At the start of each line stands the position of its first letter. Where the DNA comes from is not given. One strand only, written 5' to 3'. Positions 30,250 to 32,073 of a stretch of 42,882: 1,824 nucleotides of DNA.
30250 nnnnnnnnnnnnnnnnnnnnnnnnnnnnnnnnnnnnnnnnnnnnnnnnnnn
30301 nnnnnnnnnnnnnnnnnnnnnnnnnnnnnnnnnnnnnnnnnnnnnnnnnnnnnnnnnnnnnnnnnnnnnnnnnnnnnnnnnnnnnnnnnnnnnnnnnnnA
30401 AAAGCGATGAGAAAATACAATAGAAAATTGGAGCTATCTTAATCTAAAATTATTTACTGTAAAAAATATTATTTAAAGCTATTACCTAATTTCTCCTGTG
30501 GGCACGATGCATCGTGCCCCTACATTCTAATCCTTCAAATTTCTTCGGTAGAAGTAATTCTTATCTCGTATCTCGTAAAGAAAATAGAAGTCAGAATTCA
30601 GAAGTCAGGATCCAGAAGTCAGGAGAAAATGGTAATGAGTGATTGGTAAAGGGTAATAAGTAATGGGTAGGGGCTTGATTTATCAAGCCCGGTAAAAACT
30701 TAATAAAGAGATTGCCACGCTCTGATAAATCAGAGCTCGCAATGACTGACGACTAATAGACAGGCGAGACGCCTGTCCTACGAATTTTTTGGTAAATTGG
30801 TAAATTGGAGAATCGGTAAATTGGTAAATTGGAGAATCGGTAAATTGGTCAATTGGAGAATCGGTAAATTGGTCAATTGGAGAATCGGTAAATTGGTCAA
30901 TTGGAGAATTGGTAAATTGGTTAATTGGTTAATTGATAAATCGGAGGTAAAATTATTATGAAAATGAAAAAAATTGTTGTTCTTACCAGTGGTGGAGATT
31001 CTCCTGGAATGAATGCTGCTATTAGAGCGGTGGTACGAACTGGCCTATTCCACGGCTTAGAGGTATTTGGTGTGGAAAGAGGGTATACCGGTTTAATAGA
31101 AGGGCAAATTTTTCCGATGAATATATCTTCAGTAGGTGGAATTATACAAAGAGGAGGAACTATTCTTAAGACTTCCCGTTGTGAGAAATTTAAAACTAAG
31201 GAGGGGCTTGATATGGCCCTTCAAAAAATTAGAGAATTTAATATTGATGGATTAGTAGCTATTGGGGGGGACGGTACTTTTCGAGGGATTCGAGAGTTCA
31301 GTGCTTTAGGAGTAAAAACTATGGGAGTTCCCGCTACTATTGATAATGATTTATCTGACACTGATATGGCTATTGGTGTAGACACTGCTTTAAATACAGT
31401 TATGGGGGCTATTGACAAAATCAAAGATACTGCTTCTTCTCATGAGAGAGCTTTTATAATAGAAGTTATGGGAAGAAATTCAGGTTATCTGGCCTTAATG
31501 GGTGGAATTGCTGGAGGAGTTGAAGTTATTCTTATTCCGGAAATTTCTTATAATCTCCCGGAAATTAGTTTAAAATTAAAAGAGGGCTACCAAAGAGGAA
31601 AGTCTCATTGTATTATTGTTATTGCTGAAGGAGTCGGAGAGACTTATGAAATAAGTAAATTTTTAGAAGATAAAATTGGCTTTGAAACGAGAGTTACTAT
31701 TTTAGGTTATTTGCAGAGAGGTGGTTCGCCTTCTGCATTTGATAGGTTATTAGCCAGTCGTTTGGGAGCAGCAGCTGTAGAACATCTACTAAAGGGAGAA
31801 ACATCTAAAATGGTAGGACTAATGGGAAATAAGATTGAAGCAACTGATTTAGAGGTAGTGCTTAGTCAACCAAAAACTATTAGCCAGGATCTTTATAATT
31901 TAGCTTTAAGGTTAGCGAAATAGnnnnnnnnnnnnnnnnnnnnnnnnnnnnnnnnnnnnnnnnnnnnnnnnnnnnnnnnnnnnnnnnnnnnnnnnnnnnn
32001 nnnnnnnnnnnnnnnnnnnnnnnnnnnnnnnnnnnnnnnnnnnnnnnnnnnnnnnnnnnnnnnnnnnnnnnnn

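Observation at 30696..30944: A roughly 250-bp multi-module composite occurs twice in mirror orientation, always with the octamer array next to the gene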

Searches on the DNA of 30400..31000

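Call 71: search_rna_families(source=window, start=30400, end=31000, threshold=evalue, max_evalue=1)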
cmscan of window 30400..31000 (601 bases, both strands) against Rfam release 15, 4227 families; matches with E-value up to 1: 0.
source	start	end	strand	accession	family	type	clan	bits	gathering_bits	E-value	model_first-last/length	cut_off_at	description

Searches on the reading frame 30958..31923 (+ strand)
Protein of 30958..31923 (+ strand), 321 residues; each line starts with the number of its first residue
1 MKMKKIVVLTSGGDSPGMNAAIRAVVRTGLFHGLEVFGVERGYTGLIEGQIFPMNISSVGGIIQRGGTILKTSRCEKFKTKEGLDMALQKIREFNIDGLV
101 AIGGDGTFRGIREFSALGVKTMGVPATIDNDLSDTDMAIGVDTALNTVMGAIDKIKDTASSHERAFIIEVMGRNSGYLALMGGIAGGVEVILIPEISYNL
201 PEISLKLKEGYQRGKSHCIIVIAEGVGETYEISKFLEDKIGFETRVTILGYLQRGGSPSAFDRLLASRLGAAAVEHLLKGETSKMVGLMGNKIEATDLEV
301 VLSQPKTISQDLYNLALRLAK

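Call 12: find_encoding_contigs(protein=window:30958-31923:+, flank=10000, max_places=6)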
Protein window:30958-31923:+ (321 aa): 23 contigs read that carry it; 6 places shown.
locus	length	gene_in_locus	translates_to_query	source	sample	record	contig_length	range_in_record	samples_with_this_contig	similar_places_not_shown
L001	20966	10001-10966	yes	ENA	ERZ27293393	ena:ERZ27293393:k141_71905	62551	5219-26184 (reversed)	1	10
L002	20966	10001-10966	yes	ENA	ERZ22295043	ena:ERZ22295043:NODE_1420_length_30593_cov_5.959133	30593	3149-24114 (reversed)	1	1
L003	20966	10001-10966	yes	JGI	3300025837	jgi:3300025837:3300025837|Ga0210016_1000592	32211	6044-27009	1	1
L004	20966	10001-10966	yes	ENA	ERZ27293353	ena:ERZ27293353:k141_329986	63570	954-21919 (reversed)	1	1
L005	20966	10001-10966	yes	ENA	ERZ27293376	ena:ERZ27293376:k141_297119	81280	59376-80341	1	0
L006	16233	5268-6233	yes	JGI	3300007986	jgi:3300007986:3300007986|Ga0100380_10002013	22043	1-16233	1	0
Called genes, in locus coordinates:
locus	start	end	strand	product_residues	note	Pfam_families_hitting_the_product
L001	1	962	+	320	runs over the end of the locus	PF09991:DUF2232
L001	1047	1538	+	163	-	PF01281:Ribosomal_L9_N, PF03948:Ribosomal_L9_C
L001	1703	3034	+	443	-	PF00772:DnaB, PF13481:AAA_25, PF03796:DnaB_C, PF06745:ATPase (weak)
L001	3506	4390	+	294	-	PF00398:RrnaAD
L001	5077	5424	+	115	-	PF04026:SpoVG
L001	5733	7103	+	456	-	PF00483:NTP_transferase, PF01128:IspD, PF12804:NTP_transf_3, PF25084:LbH_EIF2B, PF00132:Hexapep (weak), PF14602:Hexapep_2 (faint), PF25087:GMPPB_C (weak), PF00132:Hexapep (weak)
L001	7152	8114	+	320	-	PF13793:Pribosyltran_N, PF00156:Pribosyltran, PF14572:Pribosyl_synth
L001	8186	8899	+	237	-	PF01386:Ribosomal_L25p, PF14693:Ribosomal_TL5_C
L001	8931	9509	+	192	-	PF01195:Pept_tRNA_hydro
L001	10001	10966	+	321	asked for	PF00365:PFK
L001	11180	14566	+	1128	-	PF17757:UvrB_inter, PF02559:CarD_TRCF_RID, PF00270:DEAD, PF04851:ResIII, PF00271:Helicase_C, PF22590:Cas3-like_C_2 (weak), PF03461:TRCF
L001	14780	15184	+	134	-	PF03819:MazG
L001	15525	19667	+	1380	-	PF05359:DUF748, PF13116:YhdP (faint), PF05170:AsmA (weak), PF04357:TamB, PF27051:TamB_N (weak), PF04357:TamB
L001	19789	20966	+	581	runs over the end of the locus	PF07244:POTRA, PF08478:POTRA_1 (faint), PF08479:POTRA_2 (faint), PF25282:POTRA1_3_Toc75 (faint), PF07244:POTRA, PF01103:Omp85, PF03865:ShlB (weak)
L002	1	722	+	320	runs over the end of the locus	PF09991:DUF2232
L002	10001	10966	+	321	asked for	PF00365:PFK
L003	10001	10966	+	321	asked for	PF00365:PFK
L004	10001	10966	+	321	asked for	PF00365:PFK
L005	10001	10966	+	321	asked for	PF00365:PFK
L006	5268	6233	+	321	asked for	PF00365:PFK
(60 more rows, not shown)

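Call 42: find_homologous_proteins(query=window:30958-31923:+, max_evalue=1e-60)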
Query window:30958-31923:+ (321 aa): 7995 proteins with E <= 1e-60 among 8000 candidates; the best 120 are listed.
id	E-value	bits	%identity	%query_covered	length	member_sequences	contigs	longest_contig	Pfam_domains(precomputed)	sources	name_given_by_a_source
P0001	1.4e-201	686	100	100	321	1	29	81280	PF00365.26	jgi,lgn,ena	-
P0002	3.3e-201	685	100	100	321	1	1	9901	PF00365.26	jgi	-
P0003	2.4e-200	682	99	100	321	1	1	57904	PF00365.26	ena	-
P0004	2.8e-200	682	99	100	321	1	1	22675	PF00365.26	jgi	-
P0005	1.6e-198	676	98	100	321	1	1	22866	PF00365.26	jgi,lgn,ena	-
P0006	1.7e-196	669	98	100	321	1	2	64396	PF00365.26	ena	-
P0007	5.5e-196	668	98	100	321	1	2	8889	PF00365.26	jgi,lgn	jgi:6-phosphofructokinase 1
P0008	4.2e-191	652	95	100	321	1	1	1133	PF00365.26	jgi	-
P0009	5.2e-191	651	94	100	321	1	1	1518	PF00365.26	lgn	-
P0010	5.5e-191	651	95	100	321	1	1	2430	PF00365.26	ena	-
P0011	8.1e-191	651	94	100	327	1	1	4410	PF00365.26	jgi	jgi:6-phosphofructokinase 1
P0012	1.1e-190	650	94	100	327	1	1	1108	PF00365.26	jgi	jgi:6-phosphofructokinase 1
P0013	1.4e-190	650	94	100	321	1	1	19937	PF00365.26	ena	-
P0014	2.8e-190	649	94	100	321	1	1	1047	PF00365.26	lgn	-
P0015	3.4e-190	649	94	100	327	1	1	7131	PF00365.26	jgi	jgi:6-phosphofructokinase 1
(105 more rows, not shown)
